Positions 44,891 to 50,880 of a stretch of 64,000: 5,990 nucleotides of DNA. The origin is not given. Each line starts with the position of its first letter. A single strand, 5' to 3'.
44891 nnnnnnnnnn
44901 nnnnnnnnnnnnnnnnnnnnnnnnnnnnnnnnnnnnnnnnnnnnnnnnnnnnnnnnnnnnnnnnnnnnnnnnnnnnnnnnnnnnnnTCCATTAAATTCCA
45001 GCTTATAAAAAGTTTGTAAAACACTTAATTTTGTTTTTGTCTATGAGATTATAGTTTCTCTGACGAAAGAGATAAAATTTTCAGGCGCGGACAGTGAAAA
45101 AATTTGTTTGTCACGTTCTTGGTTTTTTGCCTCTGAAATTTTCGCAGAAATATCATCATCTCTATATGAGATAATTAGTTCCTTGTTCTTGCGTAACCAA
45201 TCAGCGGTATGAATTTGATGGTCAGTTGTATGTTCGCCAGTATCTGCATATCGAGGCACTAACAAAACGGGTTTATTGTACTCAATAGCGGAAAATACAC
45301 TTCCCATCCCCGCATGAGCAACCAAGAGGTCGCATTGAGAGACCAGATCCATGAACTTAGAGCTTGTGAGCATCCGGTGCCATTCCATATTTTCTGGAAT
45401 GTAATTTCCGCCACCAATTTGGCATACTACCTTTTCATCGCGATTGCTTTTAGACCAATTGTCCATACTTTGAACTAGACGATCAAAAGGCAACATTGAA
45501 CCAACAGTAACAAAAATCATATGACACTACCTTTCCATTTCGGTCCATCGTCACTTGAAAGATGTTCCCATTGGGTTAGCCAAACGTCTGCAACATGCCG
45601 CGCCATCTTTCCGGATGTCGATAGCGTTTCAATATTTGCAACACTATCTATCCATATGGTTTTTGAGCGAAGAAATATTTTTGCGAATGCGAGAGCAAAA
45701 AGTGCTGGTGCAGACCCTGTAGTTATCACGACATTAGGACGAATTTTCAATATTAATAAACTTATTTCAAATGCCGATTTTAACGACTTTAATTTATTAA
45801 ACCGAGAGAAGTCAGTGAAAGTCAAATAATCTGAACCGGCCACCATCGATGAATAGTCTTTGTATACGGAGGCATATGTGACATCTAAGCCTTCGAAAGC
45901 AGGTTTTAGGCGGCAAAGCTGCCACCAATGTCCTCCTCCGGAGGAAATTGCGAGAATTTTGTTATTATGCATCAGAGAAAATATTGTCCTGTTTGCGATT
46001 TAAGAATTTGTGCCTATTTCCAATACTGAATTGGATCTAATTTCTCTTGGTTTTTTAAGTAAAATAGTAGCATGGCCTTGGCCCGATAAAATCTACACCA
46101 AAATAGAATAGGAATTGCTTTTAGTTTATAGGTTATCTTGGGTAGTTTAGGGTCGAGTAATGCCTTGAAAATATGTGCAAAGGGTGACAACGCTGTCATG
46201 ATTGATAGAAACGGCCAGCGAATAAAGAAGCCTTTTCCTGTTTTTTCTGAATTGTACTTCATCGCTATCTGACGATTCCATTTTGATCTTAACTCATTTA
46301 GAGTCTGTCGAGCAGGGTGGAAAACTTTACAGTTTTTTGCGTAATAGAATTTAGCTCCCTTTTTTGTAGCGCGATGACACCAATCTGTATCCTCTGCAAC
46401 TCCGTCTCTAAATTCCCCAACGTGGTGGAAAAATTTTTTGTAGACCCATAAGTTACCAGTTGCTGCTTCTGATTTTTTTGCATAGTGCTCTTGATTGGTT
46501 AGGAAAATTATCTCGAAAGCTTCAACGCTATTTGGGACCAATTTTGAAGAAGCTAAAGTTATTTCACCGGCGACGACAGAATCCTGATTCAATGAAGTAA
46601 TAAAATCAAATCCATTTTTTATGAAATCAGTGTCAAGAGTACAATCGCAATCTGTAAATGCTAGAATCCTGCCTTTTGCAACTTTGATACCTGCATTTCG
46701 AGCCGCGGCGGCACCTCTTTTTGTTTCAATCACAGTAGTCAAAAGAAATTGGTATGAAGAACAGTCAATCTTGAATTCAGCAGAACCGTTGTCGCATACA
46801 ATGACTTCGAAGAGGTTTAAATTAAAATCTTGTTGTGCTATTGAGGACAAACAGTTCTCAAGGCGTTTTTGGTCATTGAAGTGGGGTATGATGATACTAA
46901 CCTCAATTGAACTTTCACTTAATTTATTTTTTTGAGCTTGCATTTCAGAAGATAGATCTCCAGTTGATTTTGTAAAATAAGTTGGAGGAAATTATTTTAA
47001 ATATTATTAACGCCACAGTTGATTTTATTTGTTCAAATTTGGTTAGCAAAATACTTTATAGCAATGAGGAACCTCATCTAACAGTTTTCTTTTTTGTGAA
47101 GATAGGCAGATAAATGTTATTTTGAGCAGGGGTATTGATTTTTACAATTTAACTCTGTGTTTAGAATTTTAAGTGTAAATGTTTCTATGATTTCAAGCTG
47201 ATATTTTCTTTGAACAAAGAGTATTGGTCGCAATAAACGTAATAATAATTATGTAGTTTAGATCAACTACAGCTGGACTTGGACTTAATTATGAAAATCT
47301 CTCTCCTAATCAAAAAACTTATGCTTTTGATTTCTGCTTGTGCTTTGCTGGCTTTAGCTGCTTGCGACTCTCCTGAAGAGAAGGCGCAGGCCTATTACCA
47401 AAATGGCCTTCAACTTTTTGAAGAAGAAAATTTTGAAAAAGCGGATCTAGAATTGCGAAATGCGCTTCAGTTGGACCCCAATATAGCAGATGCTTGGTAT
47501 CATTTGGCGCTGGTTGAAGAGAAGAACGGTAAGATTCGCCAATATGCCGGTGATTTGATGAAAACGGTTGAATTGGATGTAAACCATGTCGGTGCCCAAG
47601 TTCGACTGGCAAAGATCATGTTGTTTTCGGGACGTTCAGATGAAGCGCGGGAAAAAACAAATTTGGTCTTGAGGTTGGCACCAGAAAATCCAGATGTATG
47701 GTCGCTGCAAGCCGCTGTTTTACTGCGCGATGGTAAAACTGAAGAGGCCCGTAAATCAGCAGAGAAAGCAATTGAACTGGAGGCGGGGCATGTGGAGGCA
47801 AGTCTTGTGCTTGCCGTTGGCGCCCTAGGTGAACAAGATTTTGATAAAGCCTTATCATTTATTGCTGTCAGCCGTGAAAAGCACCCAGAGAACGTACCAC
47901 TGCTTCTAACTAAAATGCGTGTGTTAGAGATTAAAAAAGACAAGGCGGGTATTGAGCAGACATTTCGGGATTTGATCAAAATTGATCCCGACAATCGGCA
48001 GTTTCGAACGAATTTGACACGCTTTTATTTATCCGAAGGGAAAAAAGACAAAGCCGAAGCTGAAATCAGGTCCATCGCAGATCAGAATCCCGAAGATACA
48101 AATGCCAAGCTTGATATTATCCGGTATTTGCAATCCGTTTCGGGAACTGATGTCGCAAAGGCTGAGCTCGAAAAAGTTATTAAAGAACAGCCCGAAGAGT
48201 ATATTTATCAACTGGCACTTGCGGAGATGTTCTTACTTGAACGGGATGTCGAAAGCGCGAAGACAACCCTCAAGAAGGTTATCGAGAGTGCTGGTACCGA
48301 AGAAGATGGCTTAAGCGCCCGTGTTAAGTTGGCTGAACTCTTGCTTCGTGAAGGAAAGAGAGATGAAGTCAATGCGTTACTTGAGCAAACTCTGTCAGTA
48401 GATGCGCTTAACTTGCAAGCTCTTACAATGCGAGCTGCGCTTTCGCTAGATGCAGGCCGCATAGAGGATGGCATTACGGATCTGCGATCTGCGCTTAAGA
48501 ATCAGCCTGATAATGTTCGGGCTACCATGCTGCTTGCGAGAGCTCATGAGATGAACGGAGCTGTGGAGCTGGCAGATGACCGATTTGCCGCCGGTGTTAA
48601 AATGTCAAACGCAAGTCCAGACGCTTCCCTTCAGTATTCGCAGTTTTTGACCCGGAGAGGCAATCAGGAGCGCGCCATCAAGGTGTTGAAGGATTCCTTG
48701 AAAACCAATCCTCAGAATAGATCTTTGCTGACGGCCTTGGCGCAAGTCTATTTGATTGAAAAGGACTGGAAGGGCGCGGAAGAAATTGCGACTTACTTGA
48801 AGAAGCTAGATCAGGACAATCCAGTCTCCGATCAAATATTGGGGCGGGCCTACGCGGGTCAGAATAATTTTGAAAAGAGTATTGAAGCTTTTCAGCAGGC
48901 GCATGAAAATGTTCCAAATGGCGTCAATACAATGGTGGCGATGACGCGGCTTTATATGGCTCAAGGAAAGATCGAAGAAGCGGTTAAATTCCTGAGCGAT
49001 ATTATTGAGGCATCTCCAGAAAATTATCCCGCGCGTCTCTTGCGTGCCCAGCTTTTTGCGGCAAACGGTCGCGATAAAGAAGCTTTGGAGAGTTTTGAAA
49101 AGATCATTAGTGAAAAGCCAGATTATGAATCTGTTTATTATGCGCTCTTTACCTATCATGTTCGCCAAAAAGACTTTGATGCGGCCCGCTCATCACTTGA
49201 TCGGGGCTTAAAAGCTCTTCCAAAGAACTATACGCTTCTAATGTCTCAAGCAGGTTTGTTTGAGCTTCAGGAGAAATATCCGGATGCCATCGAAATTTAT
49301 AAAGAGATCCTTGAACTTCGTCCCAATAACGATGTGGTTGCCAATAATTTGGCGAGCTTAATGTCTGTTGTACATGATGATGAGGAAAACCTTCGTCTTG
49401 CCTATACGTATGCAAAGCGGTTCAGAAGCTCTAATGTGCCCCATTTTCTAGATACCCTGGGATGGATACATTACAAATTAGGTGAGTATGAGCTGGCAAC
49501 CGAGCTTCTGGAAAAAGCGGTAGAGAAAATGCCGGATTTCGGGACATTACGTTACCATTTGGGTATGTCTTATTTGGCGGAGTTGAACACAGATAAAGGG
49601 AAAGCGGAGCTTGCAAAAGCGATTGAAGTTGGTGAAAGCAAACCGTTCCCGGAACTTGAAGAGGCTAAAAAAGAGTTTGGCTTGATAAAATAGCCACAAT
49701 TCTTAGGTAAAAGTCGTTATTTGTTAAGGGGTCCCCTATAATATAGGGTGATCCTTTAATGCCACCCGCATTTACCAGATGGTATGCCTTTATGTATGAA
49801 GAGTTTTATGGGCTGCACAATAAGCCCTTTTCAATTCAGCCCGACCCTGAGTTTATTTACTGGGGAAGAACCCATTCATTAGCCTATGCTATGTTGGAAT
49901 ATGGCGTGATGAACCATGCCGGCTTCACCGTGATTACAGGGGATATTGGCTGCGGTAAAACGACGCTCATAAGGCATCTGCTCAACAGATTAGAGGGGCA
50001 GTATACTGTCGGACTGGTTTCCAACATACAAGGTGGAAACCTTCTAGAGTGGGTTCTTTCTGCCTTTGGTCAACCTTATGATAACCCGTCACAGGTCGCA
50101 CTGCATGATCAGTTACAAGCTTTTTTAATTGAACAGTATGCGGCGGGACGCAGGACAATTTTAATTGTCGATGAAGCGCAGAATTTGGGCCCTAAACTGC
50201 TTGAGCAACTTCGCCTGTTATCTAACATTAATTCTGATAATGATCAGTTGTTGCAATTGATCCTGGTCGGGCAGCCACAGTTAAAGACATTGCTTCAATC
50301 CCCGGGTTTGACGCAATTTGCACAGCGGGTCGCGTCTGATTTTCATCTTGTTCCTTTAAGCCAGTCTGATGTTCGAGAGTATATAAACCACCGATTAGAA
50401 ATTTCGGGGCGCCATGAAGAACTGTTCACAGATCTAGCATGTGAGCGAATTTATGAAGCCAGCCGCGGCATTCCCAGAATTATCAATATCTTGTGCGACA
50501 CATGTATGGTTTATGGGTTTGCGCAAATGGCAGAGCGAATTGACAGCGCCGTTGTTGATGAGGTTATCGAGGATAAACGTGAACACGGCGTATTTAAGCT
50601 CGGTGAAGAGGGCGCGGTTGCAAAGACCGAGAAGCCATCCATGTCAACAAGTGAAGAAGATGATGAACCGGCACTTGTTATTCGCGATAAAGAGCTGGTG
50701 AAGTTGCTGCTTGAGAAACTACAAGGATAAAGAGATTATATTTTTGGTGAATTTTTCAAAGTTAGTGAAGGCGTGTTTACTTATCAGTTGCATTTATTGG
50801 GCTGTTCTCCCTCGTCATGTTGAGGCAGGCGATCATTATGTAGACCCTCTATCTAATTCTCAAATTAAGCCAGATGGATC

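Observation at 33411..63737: Sphingan-type (gel/sps/dps-like) EPS machinery outside the usual context, wired to a VPLPA-CTERM system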

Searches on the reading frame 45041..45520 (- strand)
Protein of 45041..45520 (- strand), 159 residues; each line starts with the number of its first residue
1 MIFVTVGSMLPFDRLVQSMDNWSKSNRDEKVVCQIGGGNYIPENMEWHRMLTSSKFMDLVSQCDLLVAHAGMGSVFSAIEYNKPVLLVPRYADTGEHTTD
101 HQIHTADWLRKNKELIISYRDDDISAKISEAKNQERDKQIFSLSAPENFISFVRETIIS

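Call 4: search_protein_families(library=pfam, proteins=[window:45041-45520:-], max_evalue=0.01)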
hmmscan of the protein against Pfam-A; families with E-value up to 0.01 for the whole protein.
window:45041-45520:- (159 aa): 2 families
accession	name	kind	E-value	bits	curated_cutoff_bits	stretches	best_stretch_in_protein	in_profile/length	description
PF04101.22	Glyco_tran_28_C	-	1.3e-10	42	22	1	1-121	1-127/166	Glycosyltransferase family 28 C-terminal domain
PF06722.18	EryCIII-like_C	-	0.0089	16.5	31.7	0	53-97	38-82/145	Erythromycin biosynthesis protein CIII-like, C-terminal domain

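Call 7: search_protein_families(library=ncbifam, proteins=[window:45041-45520:-], max_evalue=0.001)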
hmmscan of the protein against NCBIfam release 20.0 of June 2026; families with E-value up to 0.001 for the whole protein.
window:45041-45520:- (159 aa): 4 families
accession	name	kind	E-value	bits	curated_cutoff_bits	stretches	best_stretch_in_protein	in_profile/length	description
NF041548.1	PssE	equivalog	2.4e-31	108.7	120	1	2-136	1-128/146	PssE/Cps14G family polysaccharide biosynthesis glycosyltransferase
NF046028.1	GluronsyltaseWelK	equivalog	2.1e-22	79.6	400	1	1-137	168-308/319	beta-1,4-glucuronosyltransferase WelK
TIGR01426.2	MGT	subfamily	9.3e-07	28.2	260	1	40-94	273-324/393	macrolide family glycosyltransferase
TIGR00661.1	MJ1255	subfamily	0.00029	20.2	195.9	1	38-92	224-277/321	MJ1255/VC2487 family glycosyltransferase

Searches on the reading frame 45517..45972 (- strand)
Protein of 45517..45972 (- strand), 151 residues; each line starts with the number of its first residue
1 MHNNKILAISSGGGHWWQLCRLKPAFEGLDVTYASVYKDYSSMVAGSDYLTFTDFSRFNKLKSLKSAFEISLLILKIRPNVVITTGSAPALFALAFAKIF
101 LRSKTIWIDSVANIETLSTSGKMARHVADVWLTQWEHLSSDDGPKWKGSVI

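Call 4: search_protein_families(library=pfam, proteins=[window:45517-45972:-], max_evalue=0.01)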
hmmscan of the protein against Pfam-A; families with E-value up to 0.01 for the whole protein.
window:45517-45972:- (151 aa): 1 family
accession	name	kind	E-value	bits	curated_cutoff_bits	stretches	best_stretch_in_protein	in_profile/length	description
PF08660.17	Alg14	-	3.2e-11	44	27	1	62-141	77-161/171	Oligosaccharide biosynthesis protein Alg14 like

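Call 7: search_protein_families(library=ncbifam, proteins=[window:45517-45972:-], max_evalue=0.001)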
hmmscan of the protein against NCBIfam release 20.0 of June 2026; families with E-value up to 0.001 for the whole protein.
window:45517-45972:- (151 aa): 2 families
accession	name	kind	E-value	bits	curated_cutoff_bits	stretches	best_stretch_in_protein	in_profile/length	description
NF041549.1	PssD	equivalog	3.6e-21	76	110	1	7-139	1-139/151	PssD/Cps14F family polysaccharide biosynthesis glycosyltransferase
NF046028.1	GluronsyltaseWelK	equivalog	2.7e-15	56.3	400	1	10-140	5-144/319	beta-1,4-glucuronosyltransferase WelK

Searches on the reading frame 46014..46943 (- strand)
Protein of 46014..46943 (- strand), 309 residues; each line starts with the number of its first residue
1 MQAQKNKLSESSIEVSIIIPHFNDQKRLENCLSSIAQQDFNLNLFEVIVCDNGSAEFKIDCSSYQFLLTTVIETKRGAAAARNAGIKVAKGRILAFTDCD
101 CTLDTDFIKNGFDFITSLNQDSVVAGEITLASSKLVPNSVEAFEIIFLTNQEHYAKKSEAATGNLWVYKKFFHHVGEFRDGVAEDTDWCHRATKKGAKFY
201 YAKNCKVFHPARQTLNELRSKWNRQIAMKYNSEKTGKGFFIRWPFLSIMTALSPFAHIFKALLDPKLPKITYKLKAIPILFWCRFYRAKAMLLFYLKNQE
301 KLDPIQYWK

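Call 4: search_protein_families(library=pfam, proteins=[window:46014-46943:-], max_evalue=0.01)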
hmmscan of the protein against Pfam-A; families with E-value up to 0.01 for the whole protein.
window:46014-46943:- (309 aa): 3 families
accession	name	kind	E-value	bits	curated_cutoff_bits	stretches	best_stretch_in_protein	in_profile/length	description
PF00535.33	Glycos_transf_2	-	5.3e-20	72.4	23.3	1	16-125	1-113/168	Glycosyl transferase family 2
PF10111.15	Glyco_tranf_2_2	-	7.9e-08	32.6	27.3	1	16-143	1-134/276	Glycosyltransferase like family 2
PF13641.12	Glyco_tranf_2_3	-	2.8e-06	28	27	1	15-225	3-227/230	Glycosyltransferase like family 2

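Call 7: search_protein_families(library=ncbifam, proteins=[window:46014-46943:-], max_evalue=0.001)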
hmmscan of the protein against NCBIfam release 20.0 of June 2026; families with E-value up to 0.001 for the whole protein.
window:46014-46943:- (309 aa): 15 families
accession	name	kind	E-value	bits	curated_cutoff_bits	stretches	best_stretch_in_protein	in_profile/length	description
NF041875.1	EPS_EpsD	equivalog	1.5e-27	96.9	370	1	15-214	1-211/325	exopolysaccharide biosynthesis glycosyltransferase EpsD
TIGR03965.1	mycofact_glyco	equivalog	7.1e-25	87.8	280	1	7-218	68-289/467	mycofactocin biosynthesis glycosyltransferase MftF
TIGR04283.1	glyco_like_mftF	equivalog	9.6e-17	61.3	182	1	15-201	1-177/221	TIGR04283 family arsenosugar biosynthesis glycosyltransferase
NF007482.0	PRK10073.1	equivalog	7.9e-15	54.7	423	1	10-108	3-103/334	glycosyltransferase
NF038302.1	EPS_HpsE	equivalog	1.5e-14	53.7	300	1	13-145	1-141/307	hormogonium polysaccharide biosynthesis glycosyltransferase HpsE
TIGR03111.1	glyc2_xrt_Gpos1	hypoth_equivalog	2.1e-13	49.9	363.95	1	4-136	40-176/439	TIGR03111 family XrtG-associated glycosyltransferase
NF047683.1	TeichurnBiosyTuaG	equivalog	1.7e-11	44.2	400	1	12-117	5-113/252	teichuronic acid biosynthesis protein TuaG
NF038299.1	EPS_HpsN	equivalog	1.3e-09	37.5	425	1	14-128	2-119/317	hormogonium polysaccharide biosynthesis glycosyltransferase HpsN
TIGR04242.1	nodulat_NodC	equivalog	1.3e-08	34.3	550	1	6-110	41-151/395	chitooligosaccharide synthase NodC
TIGR03937.1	PgaC_IcaA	equivalog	1.6e-08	34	422.3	1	6-109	38-144/407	poly-beta-1,6-N-acetyl-D-glucosamine synthase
NF041394.1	GtaseAglG_Halo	equivalog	6.2e-06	25.7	440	1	14-126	2-117/304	glucosyl-dolichyl phosphate glucuronosyltransferase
NF045692.1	OglycostaseCruG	equivalog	9.6e-06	24.8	600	1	9-55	37-81/386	2'-O-glycosyltransferase CruG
NF050050.1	ProtGlycPglI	equivalog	2e-05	24.1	500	1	15-105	4-98/306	GalNAc(5)-diNAcBac-PP-undecaprenol beta-1,3-glucosyltransferase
TIGR01556.1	rhamnosyltran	subfamily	0.00013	21.3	200.55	1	28-209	10-200/281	rhamnosyltransferase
NF053739.1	GlytfEpsEBac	equivalog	0.0006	18.9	450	0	15-124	3-116/265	glycosyltransferase EpsE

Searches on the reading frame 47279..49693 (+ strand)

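Call 5: search_protein_families(library=pfam, proteins=[window:47279-49693:+], max_evalue=0.01)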
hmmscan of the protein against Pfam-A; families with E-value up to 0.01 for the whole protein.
window:47279-49693:+ (804 aa): 45 families (the best 25 are shown)
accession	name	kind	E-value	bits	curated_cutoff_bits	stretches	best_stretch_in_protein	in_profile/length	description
PF14559.12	TPR_19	-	7.9e-62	206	25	10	560-623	2-64/68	Tetratricopeptide repeat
PF13432.12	TPR_16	-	1.8e-55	185.3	32.7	4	621-684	1-64/65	Tetratricopeptide repeat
PF13428.12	TPR_14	-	1.1e-51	168.4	23.5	2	447-490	1-44/44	Tetratricopeptide repeat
PF07719.23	TPR_2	-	3.8e-41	136.2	27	3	723-753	3-33/34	Tetratricopeptide repeat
PF23914.1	TPR_CcmH_CycH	-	3.3e-38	131.5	42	4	402-510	39-151/158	Cytochrome c-type biogenesis protein H TPR domain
PF13431.12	TPR_17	-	4.7e-34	114.2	24.4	1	60-86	3-29/34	Tetratricopeptide repeat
PF13414.12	TPR_11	-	3.4e-29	100.7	26.8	2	43-84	1-42/42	TPR repeat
PF00515.34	TPR_1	-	4.5e-29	99.5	27.8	3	727-754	7-34/34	Tetratricopeptide repeat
PF13181.12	TPR_8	-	4e-27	92.5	25.7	0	726-749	6-29/34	Tetratricopeptide repeat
PF12895.13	ANAPC3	-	3.8e-24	85.2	27.2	1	441-502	17-77/82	Anaphase-promoting complex, cyclosome, subunit 3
PF25062.1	ARM_TT21_N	-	3.8e-22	79.6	40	3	382-568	30-221/222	Tetratricopeptide repeat protein 21 N-terminal ARM repeat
PF13174.12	TPR_6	-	2.8e-21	75.1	26.3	0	521-547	6-32/33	Tetratricopeptide repeat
PF24575.1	TPR_Slam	-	3.1e-21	76.2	35.2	2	550-606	48-104/104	Surface lipoprotein assembly modifier, N-terminal TPR repeats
PF13424.12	TPR_12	-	1.6e-18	67.1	30.1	1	520-578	15-74/77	Tetratricopeptide repeat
PF13176.12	TPR_7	-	2.4e-17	61.9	27.9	0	654-683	2-31/36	Tetratricopeptide repeat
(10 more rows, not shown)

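Call 6: search_protein_families(library=ncbifam, proteins=[window:47279-49693:+], max_evalue=0.001)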
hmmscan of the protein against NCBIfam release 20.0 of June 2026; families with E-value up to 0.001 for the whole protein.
window:47279-49693:+ (804 aa): 38 families (the best 25 are shown)
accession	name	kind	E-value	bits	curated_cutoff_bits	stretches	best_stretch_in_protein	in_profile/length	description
TIGR02917.1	PEP_TPR_lipo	equivalog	8.3e-97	325.1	312.2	5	290-559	379-645/899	XrtA/PEP-CTERM system TPR-repeat protein PrsT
NF040959.1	MamA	equivalog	4.2e-52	176.6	200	7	558-702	46-190/204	magnetosome protein MamA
TIGR02521.1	type_IV_pilW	equivalog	2.8e-44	151.4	154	5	390-555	42-209/234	type IV pilus biogenesis/stability protein PilW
NF033920.0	C39_PA2778_fam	equivalog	6.8e-31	107.6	150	2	384-477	160-254/255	PA2778 family cysteine peptidase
NF008757.0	PRK11788.1-5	equivalog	1.5e-28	100.1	363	2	500-715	126-347/388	lipopolysaccharide assembly protein LapB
NF052415.1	T3SS_chap_SctY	equivalog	1.2e-23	83.6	70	1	351-437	12-101/106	type III secretion apparatus assembly chaperone SctY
NF033758.1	gliding_GltE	equivalog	8.9e-22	77.6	225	2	393-587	100-294/411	adventurous gliding motility TPR repeat lipoprotein GltE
TIGR03939.1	PGA_TPR_OMP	equivalog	2.5e-20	72.3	366.65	3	266-510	266-492/800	poly-beta-1,6 N-acetyl-D-glucosamine export porin PgaA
TIGR00990.1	3a0801s09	subfamily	3.6e-20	72.2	757.25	1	31-204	301-465/615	mitochondrial import receptor subunit TOM70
TIGR00540.1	TPR_hemY_coli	hypoth_equivalog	1.4e-19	70.2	142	1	462-676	167-384/385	heme biosynthesis-associated TPR protein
NF033762.1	social_mot_Tgl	equivalog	3.1e-19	69.3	225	2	667-773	82-188/252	social motility TPR repeat lipoprotein Tgl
NF052400.1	M48_BAM_BepA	equivalog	3.3e-19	69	570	2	463-616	287-442/483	beta-barrel assembly-enhancing protease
TIGR02552.1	LcrH_SycD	equivalog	4.6e-19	68.5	104.8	1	367-481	6-120/136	SycD/LcrH family type III secretion system chaperone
NF008756.0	PRK11788.1-4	equivalog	2.2e-18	66.5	474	1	461-649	121-314/389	lipopolysaccharide assembly protein LapB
NF008755.0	PRK11788.1-3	equivalog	2.9e-18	66.4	430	2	463-615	124-281/388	lipopolysaccharide assembly protein LapB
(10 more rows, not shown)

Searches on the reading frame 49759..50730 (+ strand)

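Call 5: search_protein_families(library=pfam, proteins=[window:49759-50730:+], max_evalue=0.01)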
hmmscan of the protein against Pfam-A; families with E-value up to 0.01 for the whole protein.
window:49759-50730:+ (323 aa): 23 families
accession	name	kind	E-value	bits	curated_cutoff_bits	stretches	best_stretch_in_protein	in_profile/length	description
PF13401.12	AAA_22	-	9.5e-27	94.3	27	1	53-179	4-130/130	AAA domain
PF13191.12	AAA_16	-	3.1e-08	34.7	32.6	1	54-160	24-161/167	AAA ATPase domain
PF01637.24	ATPase_2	-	3.2e-06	27.6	33.2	1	52-148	18-126/225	ATPase domain predominantly from Archaea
PF13245.12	AAA_19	-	9.1e-06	26.3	25.1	0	54-81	11-38/134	AAA domain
PF13173.12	AAA_14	-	2.2e-05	24.9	27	1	57-204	5-127/129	AAA domain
PF02492.25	cobW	-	0.0001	22.4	20.7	1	57-89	3-35/180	CobW/HypB/UreG, nucleotide-binding domain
PF20720.3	nSTAND3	-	0.0002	21.5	27.2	1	51-90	14-54/155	Novel STAND NTPase 3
PF13604.12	AAA_30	-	0.00023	21.4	27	1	46-173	10-125/191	AAA domain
PF01443.25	Viral_helicase1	-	0.00035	20.9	21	1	58-148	2-76/228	Viral superfamily 1 RNA helicase core domain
PF25201.1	nSTAND6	-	0.00069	20.1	27.7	1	51-143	15-113/148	Novel STAND NTPase 6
PF00004.35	AAA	-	0.0014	19.5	21.2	1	59-147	3-73/131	ATPase family associated with various cellular activities (AAA)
PF02367.23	TsaE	-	0.002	18.5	26.6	1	51-80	18-47/128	Threonylcarbamoyl adenosine biosynthesis protein TsaE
PF01712.25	dNK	-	0.0023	18.2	27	1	58-123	2-62/203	Deoxynucleoside kinase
PF13086.12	AAA_11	-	0.0029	17.8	27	0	50-90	13-43/257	AAA domain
PF13476.12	AAA_23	-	0.0035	18.4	27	1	54-75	19-40/201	AAA domain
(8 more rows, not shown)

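Call 6: search_protein_families(library=ncbifam, proteins=[window:49759-50730:+], max_evalue=0.001)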
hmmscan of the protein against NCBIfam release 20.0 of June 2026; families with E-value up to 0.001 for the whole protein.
window:49759-50730:+ (323 aa): 3 families
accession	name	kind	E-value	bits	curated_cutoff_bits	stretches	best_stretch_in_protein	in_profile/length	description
TIGR03015.1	pepcterm_ATPase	hypoth_equivalog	5.7e-88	294.8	324.5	1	12-273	1-266/269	XrtA/PEP-CTERM system-associated ATPase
TIGR02475.1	CobW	equivalog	0.00013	21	332.1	1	56-83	6-33/342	cobalamin biosynthesis protein CobW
NF008751.0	PRK11784.1-3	equivalog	0.00023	20.5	361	1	51-148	140-226/367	tRNA 2-selenouridine(34) synthase MnmH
